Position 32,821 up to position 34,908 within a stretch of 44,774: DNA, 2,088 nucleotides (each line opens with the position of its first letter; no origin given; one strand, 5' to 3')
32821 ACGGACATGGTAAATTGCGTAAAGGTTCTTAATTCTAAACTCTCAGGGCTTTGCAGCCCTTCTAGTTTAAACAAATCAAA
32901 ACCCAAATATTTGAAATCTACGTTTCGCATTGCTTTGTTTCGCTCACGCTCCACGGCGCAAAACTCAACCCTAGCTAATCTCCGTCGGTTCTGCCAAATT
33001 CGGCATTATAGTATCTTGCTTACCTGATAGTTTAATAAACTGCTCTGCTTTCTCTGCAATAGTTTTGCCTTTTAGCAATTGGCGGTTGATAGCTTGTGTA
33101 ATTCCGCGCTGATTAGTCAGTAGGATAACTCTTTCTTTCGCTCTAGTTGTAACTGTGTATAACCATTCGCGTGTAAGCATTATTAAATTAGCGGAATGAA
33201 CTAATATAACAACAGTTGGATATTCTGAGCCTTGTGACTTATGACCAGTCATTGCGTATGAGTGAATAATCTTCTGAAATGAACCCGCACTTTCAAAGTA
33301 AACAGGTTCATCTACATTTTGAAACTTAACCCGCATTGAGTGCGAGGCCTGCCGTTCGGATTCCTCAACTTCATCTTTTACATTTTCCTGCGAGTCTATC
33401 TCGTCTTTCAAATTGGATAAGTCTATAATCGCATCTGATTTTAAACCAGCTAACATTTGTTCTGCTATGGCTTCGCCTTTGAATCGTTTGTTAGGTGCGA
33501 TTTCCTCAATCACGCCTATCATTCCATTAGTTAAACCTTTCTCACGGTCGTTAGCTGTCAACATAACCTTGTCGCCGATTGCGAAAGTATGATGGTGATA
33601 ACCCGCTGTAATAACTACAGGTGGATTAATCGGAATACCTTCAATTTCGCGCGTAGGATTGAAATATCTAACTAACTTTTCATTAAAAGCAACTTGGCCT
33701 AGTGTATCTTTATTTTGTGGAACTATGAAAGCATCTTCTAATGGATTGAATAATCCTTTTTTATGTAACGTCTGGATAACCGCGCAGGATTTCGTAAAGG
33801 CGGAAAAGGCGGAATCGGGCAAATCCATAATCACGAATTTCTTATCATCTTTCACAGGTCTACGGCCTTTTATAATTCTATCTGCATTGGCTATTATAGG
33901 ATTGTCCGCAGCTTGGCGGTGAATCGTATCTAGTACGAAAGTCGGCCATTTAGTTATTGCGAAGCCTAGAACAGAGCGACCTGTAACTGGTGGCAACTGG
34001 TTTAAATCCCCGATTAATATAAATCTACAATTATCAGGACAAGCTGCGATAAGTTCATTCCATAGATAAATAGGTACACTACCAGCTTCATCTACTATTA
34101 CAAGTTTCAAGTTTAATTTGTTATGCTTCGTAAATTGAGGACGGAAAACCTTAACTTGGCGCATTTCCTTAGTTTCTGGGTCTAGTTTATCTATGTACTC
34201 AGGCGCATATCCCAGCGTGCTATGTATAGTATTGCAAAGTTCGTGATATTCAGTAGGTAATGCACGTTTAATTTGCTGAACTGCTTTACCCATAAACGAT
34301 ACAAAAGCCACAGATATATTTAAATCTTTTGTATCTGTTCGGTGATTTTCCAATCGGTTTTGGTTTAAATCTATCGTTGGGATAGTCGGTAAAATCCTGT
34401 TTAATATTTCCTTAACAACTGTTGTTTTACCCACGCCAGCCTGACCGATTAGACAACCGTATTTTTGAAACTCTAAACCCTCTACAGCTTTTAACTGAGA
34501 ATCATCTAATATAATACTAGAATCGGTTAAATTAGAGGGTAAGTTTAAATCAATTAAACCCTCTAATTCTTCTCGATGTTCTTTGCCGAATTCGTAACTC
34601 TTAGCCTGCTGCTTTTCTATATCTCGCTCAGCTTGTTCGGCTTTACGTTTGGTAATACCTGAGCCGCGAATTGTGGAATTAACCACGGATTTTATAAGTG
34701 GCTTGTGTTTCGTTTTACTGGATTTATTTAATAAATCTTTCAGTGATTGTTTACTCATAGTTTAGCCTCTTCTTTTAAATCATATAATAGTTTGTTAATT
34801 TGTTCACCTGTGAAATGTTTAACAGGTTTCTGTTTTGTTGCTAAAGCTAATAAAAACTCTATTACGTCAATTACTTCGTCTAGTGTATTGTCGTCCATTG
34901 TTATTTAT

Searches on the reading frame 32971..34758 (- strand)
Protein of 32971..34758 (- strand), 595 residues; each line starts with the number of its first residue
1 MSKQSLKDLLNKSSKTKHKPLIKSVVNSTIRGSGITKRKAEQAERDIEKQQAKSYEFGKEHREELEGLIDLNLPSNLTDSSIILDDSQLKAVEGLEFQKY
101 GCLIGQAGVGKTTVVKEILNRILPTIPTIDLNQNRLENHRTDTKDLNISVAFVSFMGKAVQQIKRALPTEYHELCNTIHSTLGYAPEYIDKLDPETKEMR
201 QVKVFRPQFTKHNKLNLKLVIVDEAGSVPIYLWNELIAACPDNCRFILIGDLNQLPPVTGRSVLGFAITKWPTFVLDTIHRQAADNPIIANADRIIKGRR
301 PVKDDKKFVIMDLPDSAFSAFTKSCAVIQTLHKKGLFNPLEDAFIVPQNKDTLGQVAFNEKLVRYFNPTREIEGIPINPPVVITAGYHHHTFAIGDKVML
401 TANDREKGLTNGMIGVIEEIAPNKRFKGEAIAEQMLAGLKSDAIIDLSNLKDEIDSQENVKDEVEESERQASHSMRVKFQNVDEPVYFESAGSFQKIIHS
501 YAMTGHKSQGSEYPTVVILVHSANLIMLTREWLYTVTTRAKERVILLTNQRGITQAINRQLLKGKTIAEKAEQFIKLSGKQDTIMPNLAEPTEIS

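Call 10: search_protein_families(library=pfam, proteins=[window:32971-34758:-], max_evalue=0.01)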
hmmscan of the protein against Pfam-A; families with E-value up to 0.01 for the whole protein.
window:32971-34758:- (595 aa): 13 families
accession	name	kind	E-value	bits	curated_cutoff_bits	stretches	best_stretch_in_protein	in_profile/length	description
PF13245.12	AAA_19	-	8.1e-19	68.6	25.1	1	88-258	1-132/134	AAA domain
PF13604.12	AAA_30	-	2.2e-15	57.3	27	1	84-301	2-174/191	AAA domain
PF13538.12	UvrD_C_2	-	5.1e-15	55.5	27.4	1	499-547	1-52/52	UvrD-like helicase C-terminal domain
PF01443.25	Viral_helicase1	-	5.8e-12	46.4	21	1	500-548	178-228/228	Viral superfamily 1 RNA helicase core domain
PF18335.7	SH3_13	-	8.3e-09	35.6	41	1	387-424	21-58/65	ATP-dependent RecD-like DNA helicase SH3 domain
PF13086.12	AAA_11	-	4.9e-07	30.2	27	1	208-259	207-254/257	AAA domain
PF13401.12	AAA_22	-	1.8e-06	28.7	27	1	99-251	6-123/130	AAA domain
PF00005.33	ABC_tran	-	0.0027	18.7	25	1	102-153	15-64/137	ABC transporter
PF13191.12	AAA_16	-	0.0048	17.9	32.6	0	102-125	28-51/167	AAA ATPase domain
PF02562.22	PhoH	-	0.0052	16.7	27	0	198-255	101-158/205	PhoH-like protein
PF13173.12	AAA_14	-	0.0072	16.8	27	0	102-143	6-49/129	AAA domain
PF00004.35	AAA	-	0.0073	17.2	21.2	0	102-152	2-38/131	ATPase family associated with various cellular activities (AAA)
PF13479.12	AAA_24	-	0.0076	16.5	27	0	101-224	5-72/195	AAA domain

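Call 11: search_protein_families(library=phrogs, proteins=[window:32971-34758:-], max_evalue=0.01)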
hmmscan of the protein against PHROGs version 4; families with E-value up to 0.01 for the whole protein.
window:32971-34758:- (595 aa): 5 families
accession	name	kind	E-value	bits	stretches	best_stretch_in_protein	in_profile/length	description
phrog_325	-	DNA, RNA and nucleotide metabolism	7.3e-65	220.8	1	79-557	466-877/986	Dda-like helicase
phrog_4412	-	DNA, RNA and nucleotide metabolism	1.1e-58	200.2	1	35-560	281-725/743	exonuclease V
phrog_1967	-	DNA, RNA and nucleotide metabolism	2.6e-05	24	0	502-576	607-690/776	DNA helicase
phrog_170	-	other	0.00031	21.2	0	187-255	165-229/323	PhoH-like phosphate starvation-inducible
phrog_25411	-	unknown function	0.0017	18.1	0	86-123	217-255/627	-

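Call 23: find_related_loci(query=window:32971-34758:-, collection=viral_contigs, flank=8000)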
Query window:32971-34758:- (595 aa) in viral_contigs; peptide patterns used: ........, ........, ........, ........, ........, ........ (x = any residue, [..] = any of these).
21 stretches matched a pattern; 4 encode a relative of the query (tblastn E <= 1e-3); 4 distinct loci.
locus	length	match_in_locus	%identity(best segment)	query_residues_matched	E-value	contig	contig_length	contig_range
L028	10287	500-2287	47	1-594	4e-165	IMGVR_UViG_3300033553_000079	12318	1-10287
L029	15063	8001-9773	65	1-591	0e+0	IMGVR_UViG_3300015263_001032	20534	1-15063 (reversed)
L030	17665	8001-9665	40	6-578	1e-134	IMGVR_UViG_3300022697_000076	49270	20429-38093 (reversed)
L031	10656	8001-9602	43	30-578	1e-134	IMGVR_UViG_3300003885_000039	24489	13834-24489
